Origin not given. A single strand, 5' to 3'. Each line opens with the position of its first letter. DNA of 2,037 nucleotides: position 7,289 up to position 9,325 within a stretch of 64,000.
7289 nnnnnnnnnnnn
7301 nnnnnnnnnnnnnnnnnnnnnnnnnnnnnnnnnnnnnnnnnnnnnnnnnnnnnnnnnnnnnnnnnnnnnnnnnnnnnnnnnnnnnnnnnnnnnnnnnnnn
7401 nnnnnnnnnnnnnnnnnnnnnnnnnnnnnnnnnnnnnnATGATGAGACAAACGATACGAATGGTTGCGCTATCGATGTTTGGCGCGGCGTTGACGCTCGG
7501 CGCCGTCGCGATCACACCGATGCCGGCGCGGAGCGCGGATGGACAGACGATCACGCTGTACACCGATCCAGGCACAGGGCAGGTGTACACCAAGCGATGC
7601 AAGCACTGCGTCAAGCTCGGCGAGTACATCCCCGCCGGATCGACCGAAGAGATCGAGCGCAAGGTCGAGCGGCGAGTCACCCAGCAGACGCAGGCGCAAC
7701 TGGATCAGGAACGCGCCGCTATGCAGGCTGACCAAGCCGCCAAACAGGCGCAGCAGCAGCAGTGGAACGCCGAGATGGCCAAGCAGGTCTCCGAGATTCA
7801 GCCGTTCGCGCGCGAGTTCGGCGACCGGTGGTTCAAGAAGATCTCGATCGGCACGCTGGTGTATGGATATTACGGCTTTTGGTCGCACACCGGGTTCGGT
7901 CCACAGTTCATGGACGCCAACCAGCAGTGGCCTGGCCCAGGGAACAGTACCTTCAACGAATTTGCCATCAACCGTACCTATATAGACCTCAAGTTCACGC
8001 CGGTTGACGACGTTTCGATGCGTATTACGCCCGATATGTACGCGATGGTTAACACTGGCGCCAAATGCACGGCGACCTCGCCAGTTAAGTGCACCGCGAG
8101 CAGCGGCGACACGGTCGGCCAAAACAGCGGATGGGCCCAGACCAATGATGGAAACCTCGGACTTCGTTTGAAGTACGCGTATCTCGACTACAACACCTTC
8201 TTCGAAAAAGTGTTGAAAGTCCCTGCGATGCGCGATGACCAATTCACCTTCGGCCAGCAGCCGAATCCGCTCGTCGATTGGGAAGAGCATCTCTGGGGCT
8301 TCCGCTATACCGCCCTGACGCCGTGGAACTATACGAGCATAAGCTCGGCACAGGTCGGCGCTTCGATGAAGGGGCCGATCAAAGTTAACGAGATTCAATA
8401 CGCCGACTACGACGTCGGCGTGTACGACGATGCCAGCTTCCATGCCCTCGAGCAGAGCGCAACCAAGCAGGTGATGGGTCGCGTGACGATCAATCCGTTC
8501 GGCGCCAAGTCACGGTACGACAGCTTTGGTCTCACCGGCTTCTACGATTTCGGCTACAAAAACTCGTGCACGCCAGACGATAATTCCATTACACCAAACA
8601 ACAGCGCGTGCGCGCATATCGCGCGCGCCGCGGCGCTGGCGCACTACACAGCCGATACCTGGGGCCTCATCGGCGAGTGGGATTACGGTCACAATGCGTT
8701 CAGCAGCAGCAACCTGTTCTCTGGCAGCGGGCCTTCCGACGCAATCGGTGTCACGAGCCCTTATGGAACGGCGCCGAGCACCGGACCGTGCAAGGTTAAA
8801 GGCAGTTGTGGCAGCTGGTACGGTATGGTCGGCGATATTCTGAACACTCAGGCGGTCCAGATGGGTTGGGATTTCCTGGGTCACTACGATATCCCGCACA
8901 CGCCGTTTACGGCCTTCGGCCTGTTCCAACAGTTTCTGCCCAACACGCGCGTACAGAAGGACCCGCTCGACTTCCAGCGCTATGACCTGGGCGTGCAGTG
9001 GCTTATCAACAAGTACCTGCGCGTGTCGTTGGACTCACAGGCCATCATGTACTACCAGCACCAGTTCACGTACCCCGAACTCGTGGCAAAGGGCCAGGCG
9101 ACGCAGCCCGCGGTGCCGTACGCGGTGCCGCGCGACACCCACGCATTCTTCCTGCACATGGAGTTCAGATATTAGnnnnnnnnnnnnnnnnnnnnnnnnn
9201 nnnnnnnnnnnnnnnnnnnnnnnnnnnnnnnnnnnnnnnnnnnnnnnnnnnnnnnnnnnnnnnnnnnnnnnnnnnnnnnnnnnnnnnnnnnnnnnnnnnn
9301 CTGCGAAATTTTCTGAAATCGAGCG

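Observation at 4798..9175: Putative molybdate/tungstate-responsive outer-membrane uptake module (Mop – small barrel – XRE/PBP regulator – porin)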

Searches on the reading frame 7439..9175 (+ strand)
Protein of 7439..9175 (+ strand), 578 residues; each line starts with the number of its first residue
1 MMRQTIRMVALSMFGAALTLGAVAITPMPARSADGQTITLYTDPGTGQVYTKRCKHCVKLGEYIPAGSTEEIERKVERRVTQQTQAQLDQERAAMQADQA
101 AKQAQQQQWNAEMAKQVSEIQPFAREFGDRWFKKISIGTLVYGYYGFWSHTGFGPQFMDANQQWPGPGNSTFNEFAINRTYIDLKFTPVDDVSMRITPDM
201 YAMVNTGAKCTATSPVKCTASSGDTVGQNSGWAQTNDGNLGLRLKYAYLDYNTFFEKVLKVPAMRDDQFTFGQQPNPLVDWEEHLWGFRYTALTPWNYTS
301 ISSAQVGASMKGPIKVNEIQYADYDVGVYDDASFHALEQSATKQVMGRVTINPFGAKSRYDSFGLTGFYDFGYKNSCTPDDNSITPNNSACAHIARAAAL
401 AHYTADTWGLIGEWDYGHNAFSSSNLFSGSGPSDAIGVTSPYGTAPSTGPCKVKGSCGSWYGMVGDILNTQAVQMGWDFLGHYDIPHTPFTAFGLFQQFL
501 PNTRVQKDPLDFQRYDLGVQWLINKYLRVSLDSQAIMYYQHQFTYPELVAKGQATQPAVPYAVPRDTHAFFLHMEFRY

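Call 4: search_protein_families(library=pfam, max_evalue=0.01, proteins=[window:7439-9175:+])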
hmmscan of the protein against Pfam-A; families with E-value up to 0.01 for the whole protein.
window:7439-9175:+ (578 aa): 1 family
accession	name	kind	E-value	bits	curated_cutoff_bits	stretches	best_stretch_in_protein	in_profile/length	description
PF15101.11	TERB2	-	0.00019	21.9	27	1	50-116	72-142/207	Telomere-associated protein TERB2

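Call 5: search_protein_families(library=ncbifam, max_evalue=0.01, proteins=[window:7439-9175:+])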
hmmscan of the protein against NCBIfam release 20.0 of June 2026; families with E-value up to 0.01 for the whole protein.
window:7439-9175:+ (578 aa): 0 families

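Call 9: find_homologous_proteins(query=window:7439-9175:+, max_evalue=0.001)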
Query window:7439-9175:+ (578 aa): 401 proteins with E <= 0.001 among 8000 candidates; the best 120 are listed.
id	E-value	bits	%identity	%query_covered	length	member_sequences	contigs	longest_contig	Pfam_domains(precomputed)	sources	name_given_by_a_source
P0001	0.0e+0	1365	100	100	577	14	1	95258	-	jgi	-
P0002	0.0e+0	1150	86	100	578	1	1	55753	-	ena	-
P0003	0.0e+0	1149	86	100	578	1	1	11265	-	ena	-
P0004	0.0e+0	1147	85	100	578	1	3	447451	-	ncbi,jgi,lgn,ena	jgi:hypothetical protein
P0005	0.0e+0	1147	85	100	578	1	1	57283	-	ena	-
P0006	0.0e+0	1146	85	100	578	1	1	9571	-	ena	-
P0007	0.0e+0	1137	86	99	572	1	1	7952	-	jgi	jgi:hypothetical protein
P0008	0.0e+0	1135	85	99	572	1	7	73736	-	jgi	jgi:hypothetical protein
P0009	0.0e+0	1133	85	99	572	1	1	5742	-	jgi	jgi:hypothetical protein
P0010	0.0e+0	1130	86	98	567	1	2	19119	-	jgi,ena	-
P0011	0.0e+0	1129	83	99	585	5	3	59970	-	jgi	jgi:cell division septation protein DedD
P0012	0.0e+0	1128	85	98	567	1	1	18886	-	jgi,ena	-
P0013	0.0e+0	1127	83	100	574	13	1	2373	-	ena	-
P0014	0.0e+0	1127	85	98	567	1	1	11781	-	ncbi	-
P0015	0.0e+0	1125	85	98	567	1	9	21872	-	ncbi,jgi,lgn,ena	-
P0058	1.1e-281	954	72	100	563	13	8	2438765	-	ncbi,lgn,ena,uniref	ncbi:hypothetical protein [Candidatus Binatus sp.]|uniref:hypothetical protein n=1 Tax=Candidatus Bi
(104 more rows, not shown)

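Call 11: find_encoding_contigs(protein=P0058, flank=8000, max_places=4)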
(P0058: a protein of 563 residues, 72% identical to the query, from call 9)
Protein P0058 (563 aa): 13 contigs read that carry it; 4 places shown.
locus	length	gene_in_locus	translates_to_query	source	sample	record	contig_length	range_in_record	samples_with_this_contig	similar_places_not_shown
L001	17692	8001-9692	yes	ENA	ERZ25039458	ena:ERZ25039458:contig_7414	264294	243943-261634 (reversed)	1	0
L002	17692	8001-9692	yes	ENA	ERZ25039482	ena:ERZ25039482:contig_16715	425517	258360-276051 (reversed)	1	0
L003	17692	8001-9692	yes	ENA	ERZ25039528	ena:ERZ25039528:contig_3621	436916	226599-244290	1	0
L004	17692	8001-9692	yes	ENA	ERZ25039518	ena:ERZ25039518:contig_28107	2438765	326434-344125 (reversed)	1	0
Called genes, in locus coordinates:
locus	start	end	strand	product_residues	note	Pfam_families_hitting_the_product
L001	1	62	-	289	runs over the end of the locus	-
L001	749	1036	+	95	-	-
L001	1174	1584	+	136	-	-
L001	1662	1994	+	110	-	PF06689:zf-C4_ClpX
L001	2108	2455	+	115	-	PF00248:Aldo_ket_red (weak)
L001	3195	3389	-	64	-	-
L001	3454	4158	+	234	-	PF00578:AhpC-TSA, PF00085:Thioredoxin (faint), PF08534:Redoxin, PF13098:Thioredoxin_2, PF13905:Thioredoxin_8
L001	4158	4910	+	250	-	PF01436:NHL (faint), PF08450:SGL (faint)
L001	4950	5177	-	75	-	-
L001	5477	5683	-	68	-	PF03459:TOBE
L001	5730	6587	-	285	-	-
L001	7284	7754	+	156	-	PF12727:PBP_like, PF13531:SBP_bac_11, PF12974:Phosphonate-bd (weak)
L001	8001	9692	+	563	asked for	-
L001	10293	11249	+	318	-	-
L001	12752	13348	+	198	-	-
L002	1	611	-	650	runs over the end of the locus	-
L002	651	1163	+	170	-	-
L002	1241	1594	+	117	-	-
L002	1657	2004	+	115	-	PF06689:zf-C4_ClpX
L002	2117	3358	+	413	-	PF00248:Aldo_ket_red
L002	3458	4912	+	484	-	PF00578:AhpC-TSA, PF01436:NHL (faint), PF08534:Redoxin, PF13098:Thioredoxin_2, PF13905:Thioredoxin_8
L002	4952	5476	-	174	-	PF00174:Oxidored_molyb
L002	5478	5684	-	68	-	PF03459:TOBE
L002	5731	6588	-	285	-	-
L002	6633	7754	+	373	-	PF01381:HTH_3, PF12844:HTH_19 (faint), PF13560:HTH_31, PF12974:Phosphonate-bd (faint), PF03466:LysR_substrate (faint), PF12727:PBP_like, PF13531:SBP_bac_11 (weak)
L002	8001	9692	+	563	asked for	-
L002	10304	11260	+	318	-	-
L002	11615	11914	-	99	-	-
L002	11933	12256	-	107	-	-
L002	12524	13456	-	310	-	PF03400:DDE_Tnp_IS1 (faint)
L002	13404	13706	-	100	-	-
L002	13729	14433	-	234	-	-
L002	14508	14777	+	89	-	-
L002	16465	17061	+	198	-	-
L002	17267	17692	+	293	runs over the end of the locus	PF02735:Ku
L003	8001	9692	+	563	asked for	-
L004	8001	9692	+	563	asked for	-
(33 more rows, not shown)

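Call 25: predict_structure(alignment_id=A1)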
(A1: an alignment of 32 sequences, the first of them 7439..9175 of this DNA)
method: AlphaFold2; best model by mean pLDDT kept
length: 578 residues; sequences in the alignment: 32
mean_pLDDT: 35.1   pTM: 0.25
mean pLDDT of the five models: 35.1, 33.9, 33.3, 33.1, 28.1
residues with pLDDT >= 90: 0; 70-90: 0; 50-70: 39; < 50: 539
segments of 3 or more residues with pLDDT < 50: 1-43, 47-88, 112-322, 324-348, 355-488, 490-513, 525-529, 537-578
pLDDT, mean of each block of 10 residues (from residue 1): 32 36 33 33 41 37 36 42 41 52 53 42 29 26 23 22 24 26 31 29 36 43 32 25 28 37 35 23 21 21 30 44 44 29 46 47 42 42 40 36 28 22 21 24 32 33 30 35 44 45 37 50 50 47 35 37 38 41
secondary structure, 60 per line:
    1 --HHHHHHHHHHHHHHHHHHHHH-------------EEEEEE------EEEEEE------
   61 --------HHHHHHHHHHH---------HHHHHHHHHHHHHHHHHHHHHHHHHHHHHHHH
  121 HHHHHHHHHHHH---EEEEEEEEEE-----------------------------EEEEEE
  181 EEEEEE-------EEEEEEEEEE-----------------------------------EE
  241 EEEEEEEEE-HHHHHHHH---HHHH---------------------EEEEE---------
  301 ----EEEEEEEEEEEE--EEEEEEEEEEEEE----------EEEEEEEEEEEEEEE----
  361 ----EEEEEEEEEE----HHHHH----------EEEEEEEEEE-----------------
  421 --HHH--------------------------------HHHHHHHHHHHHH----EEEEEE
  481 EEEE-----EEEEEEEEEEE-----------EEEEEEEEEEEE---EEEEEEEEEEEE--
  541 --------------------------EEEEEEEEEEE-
elements in order: H3-23 E37-42 E49-54 H69-79 H89-132 E136-145 E175-186 E194-203 E239-249 H251-258 H262-265 E287-291 E305-316 E319-331 E342-356 E365-374 H379-383 E394-403 H458-470 E475-484 E490-500 E512-523 E527-538 E567-577

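Call 26: search_solved_structures(query=A1, max_evalue=10)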
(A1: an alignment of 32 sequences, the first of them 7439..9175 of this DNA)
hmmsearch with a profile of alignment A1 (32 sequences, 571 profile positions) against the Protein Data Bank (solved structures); distinct sequences matched with E-value up to 10: 3.
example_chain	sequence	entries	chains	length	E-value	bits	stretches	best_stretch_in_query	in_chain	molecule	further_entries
8qk0_A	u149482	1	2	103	1.1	10.9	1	46-74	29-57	Lipoprotein cytochrome c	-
9mn2_A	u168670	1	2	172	4.7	8.9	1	66-135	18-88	IgA FC receptor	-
7oya_W1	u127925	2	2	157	5.5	8.7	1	44-112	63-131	60S ribosomal protein L24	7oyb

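Call 27: search_protein_families(library=pfam, max_evalue=10, alignment_id=A1)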
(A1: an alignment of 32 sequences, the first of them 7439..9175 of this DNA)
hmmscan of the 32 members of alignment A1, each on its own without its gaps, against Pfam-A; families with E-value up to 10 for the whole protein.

A. member 1, window:7439-9175:+ (578 aa): 4 families
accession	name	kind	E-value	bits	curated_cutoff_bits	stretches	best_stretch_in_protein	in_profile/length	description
PF15101.11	TERB2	-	0.00019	21.9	27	1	50-116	72-142/207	Telomere-associated protein TERB2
PF18416.6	GbpA_2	-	0.02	15.6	26.6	1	60-123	4-64/101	N-acetylglucosamine binding protein domain 2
PF14362.11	DUF4407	-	0.028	14.1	31.3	1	69-128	188-243/297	Domain of unknown function (DUF4407)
PF19779.4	DUF6264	-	0.063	13.9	31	1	61-150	5-90/183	Family of unknown function (DUF6264)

B. families by the number of members that match (of 32 scanned): 22 families
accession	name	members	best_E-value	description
PF15101.11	TERB2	26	1e-05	Telomere-associated protein TERB2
PF14362.11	DUF4407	22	0.0058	Domain of unknown function (DUF4407)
PF18416.6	GbpA_2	14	0.0066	N-acetylglucosamine binding protein domain 2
PF13695.12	Zn_ribbon_3CxxC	9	0.094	Zinc-binding domain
PF02636.23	Methyltransf_28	3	0.039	Putative S-adenosyl-L-methionine-dependent methyltransferase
PF01988.24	VIT1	3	0.089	VIT family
PF16289.11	PIN_12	2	0.048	PIN domain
PF19779.4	DUF6264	2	0.063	Family of unknown function (DUF6264)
PF04977.20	DivIC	2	1.3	Septum formation initiator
PF19147.5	DUF5829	1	0.0026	Family of unknown function (DUF5829)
PF11839.13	Alanine_zipper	1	0.12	Alanine-zipper, major outer membrane lipoprotein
PF21831.1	DUF6891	1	0.12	Domain of unknown function (DUF6891)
PF22010.2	OrtA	1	0.16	AKP thiolase subunit OrtA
PF23437.1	DUF7122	1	0.21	Family of unknown function (DUF7122)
PF06098.16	Radial_spoke_3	1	0.29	Radial spoke protein 3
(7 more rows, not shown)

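Call 30: find_related_loci(query=A1, collection=genome_contigs, flank=8000)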
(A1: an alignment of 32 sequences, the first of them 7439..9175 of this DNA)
Query A1 (578 aa) in genome_contigs; peptide patterns used: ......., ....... (x = any residue, [..] = any of these).
115 stretches matched a pattern; 45 encode a relative of the query (tblastn E <= 1e-3); 45 distinct loci.
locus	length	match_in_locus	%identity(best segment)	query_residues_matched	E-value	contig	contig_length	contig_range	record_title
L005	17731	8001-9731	78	1-578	0e+0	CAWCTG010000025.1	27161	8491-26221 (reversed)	MAG: Candidatus Binataceae bacterium isolate MFD03399.bin.1.12 genome assembly, contig: contig_39963, whole genome shotg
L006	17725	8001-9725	83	1-578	0e+0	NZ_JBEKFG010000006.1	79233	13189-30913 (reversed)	MAG: Candidatus Binatus sp. isolate SPRUCE 224 SPRUCE_224_6, whole genome shotgun sequence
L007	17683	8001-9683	76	1-578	0e+0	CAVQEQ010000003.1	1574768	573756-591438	MAG: uncultured delta proteobacterium isolate MFD04434.bin.1.46 genome assembly, contig: contig_3119, whole genome shotg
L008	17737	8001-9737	77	1-578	0e+0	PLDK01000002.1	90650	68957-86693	MAG: Deltaproteobacteria bacterium isolate palsa_1114 73.20111000_P2D.7_contig_1119, whole genome shotgun sequence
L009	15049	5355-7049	76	1-578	0e+0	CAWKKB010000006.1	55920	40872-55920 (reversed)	MAG: uncultured delta proteobacterium isolate MFD00731.bin.2.133 genome assembly, contig: contig_36302, whole genome sho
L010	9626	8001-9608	80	1-536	0e+0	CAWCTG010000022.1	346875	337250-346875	MAG: Candidatus Binataceae bacterium isolate MFD03399.bin.1.12 genome assembly, contig: contig_3921, whole genome shotgu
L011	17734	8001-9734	73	1-578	0e+0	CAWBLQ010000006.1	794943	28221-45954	MAG: Candidatus Binataceae bacterium isolate MFD02248.bin.1.59 genome assembly, contig: contig_29027, whole genome shotg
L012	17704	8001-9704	72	1-578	0e+0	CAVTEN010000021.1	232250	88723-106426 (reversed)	MAG: uncultured delta proteobacterium isolate MFD00964.bin.2.270 genome assembly, contig: contig_29804, whole genome sho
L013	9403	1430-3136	70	1-578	0e+0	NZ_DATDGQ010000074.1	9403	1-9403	MAG: Candidatus Binatus sp. isolate SMAG_U256 k141_320023, whole genome shotgun sequence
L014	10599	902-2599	68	1-578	0e+0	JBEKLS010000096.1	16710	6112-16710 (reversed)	MAG: Candidatus Binatus sp. isolate SPRUCE 376 SPRUCE_376_96, whole genome shotgun sequence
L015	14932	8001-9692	73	1-578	0e+0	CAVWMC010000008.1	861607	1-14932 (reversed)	MAG: uncultured delta proteobacterium isolate MFD04463.bin.1.288 genome assembly, contig: contig_34695, whole genome sho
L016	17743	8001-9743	68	1-578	0e+0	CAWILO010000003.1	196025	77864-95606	MAG: uncultured delta proteobacterium isolate MFD03346.bin.1.66 genome assembly, contig: contig_13876, whole genome shot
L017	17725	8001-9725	70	1-578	0e+0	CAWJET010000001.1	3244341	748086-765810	MAG: uncultured delta proteobacterium isolate MFD09222.bin.1.22 genome assembly, contig: contig_37878, whole genome shot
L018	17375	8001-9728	71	1-578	0e+0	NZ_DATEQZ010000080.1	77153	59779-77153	MAG: Candidatus Binatus sp. isolate SMAG_U9060 k141_1329099, whole genome shotgun sequence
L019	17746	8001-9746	72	1-578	0e+0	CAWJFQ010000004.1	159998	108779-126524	MAG: uncultured delta proteobacterium isolate MFD03399.bin.2.69 genome assembly, contig: contig_25317, whole genome shot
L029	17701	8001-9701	61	1-578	0e+0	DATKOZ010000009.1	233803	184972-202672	MAG TPA_asm: Candidatus Binataceae bacterium isolate SMAG_U14778 k141_3123514, whole genome shotgun sequence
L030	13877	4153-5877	59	25-578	0e+0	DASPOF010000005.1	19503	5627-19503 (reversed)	MAG TPA_asm: Candidatus Binataceae bacterium isolate SMAG_U12140 k141_1613779, whole genome shotgun sequence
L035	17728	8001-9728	74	1-578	0e+0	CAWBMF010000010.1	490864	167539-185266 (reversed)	MAG: uncultured delta proteobacterium isolate MFD00731.bin.1.188 genome assembly, contig: contig_4258, whole genome shot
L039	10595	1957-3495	48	27-578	5e-167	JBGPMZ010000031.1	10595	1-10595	MAG: Candidatus Binataceae bacterium isolate OBJ_0618_7090110_226 k141_2063337_length_10595_cov_27.8223, whole genome sh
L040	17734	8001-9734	59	2-578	0e+0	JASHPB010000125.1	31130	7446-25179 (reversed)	MAG: Candidatus Binataceae bacterium isolate JOPF038 JOPF_NEAR_contig_374665, whole genome shotgun sequence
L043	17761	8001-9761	35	1-578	3e-113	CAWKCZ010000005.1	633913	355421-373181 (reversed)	MAG: uncultured delta proteobacterium isolate MFD05502.bin.2.98 genome assembly, contig: contig_41386, whole genome shot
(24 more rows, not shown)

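Call 36: search_protein_families(library=pfam, max_evalue=0.001, proteins=[L043:3445-4107:+, L043:4289-4960:+, L043:4624-5175:+, L043:5762-6247:-, L043:6482-7363:-, L043:8001-9764:+, L043:9997-10488:+, L043:10515-11252:-, L043:11281-12258:-, L043:13333-16638:+])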
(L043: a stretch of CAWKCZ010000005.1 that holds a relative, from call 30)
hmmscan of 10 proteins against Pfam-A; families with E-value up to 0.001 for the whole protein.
L043:3445-4107:+ (220 aa): 1 family
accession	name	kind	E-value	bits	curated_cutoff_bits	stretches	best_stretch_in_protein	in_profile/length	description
PF13231.12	PMT_2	-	0.0008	20.1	26.1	0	44-130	9-95/160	Dolichyl-phosphate-mannose-protein mannosyltransferase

L043:4289-4960:+ (223 aa): 0 families

L043:4624-5175:+ (183 aa): 0 families

L043:5762-6247:- (161 aa): 2 families
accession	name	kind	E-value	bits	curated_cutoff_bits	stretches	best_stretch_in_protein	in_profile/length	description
PF00578.27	AhpC-TSA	-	7.6e-32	110.3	26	1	5-131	1-119/124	AhpC/TSA family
PF08534.16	Redoxin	-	2.3e-11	44.1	26.6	1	8-129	5-124/148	Redoxin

L043:6482-7363:- (293 aa): 0 families

L043:8001-9764:+ (587 aa): 0 families

L043:9997-10488:+ (163 aa): 1 family
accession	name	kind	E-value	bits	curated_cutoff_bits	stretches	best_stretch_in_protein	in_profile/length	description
PF00174.25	Oxidored_molyb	-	5.1e-05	23.4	24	1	52-160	59-161/169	Oxidoreductase molybdopterin binding domain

L043:10515-11252:- (245 aa): 1 family
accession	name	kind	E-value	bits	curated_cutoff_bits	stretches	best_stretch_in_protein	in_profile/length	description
PF01936.24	NYN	-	6e-12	46.7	24.2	1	154-241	53-139/145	NYN domain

L043:11281-12258:- (325 aa): 6 families
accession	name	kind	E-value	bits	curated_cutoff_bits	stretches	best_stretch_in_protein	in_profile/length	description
PF01135.25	PCMT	-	2.8e-18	66.9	20.3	1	56-195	32-173/210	Protein-L-isoaspartate(D-aspartate) O-methyltransferase (PCMT)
PF13649.12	Methyltransf_25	-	3.6e-07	31.2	27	1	103-172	1-73/97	Methyltransferase domain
PF01189.24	Methyltr_RsmB-F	-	4.4e-05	23.7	27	1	94-162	3-73/199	16S rRNA methyltransferase RsmB/F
PF08241.18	Methyltransf_11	-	7.8e-05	23.7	21.2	1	106-172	3-68/95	Methyltransferase domain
PF13847.12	Methyltransf_31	-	0.00012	22.2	27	1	104-171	8-81/145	Methyltransferase domain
PF00398.26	RrnaAD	-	0.00012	21.8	24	1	91-164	22-92/263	Ribosomal RNA adenine dimethylase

L043:13333-16638:+ (1101 aa): 3 families
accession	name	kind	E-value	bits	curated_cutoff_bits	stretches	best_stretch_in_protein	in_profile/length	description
PF13191.12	AAA_16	-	6.6e-30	105.2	32.6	1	13-195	2-166/167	AAA ATPase domain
PF13424.12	TPR_12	-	6.2e-14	52.4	30.1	0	698-759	12-75/77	Tetratricopeptide repeat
PF13401.12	AAA_22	-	5.8e-06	27.1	27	1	35-203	5-127/130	AAA domain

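Call 40: search_protein_representatives(alignment_id=A1)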
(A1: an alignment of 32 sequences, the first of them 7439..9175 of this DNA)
Query: 32 sequences, 571 profile positions. Proteins with E-value up to 0.001 (for the whole library): 353; up to 1e-10: 158; up to 1e-30: 75. The best 150 are listed.
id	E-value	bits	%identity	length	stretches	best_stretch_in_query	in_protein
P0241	7.4e-240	813.8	-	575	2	230-571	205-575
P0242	1.1e-145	503.0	-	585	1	11-571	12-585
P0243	1.1e-142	493.1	-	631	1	1-571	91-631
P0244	1.5e-141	489.3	-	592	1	6-571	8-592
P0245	2.7e-127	442.2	-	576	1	33-570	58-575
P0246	8.7e-127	440.6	-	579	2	227-571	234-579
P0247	2.1e-126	439.3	-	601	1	133-570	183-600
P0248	1.9e-119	416.3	-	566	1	133-570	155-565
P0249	6.7e-119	414.5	-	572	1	126-571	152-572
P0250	1.5e-118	413.3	-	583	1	133-571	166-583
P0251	3.7e-117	408.8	-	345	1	226-571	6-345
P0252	1.1e-115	403.8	-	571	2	231-571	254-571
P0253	1.2e-110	387.3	-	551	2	227-454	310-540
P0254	2.6e-103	363.0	-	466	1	228-561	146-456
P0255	2.1e-102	360.0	-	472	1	133-533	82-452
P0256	8.7e-98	344.8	-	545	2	244-570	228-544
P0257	1.4e-94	334.3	-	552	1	131-543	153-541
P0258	5.1e-94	332.4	-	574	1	82-534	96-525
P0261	9.0e-88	311.7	-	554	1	85-537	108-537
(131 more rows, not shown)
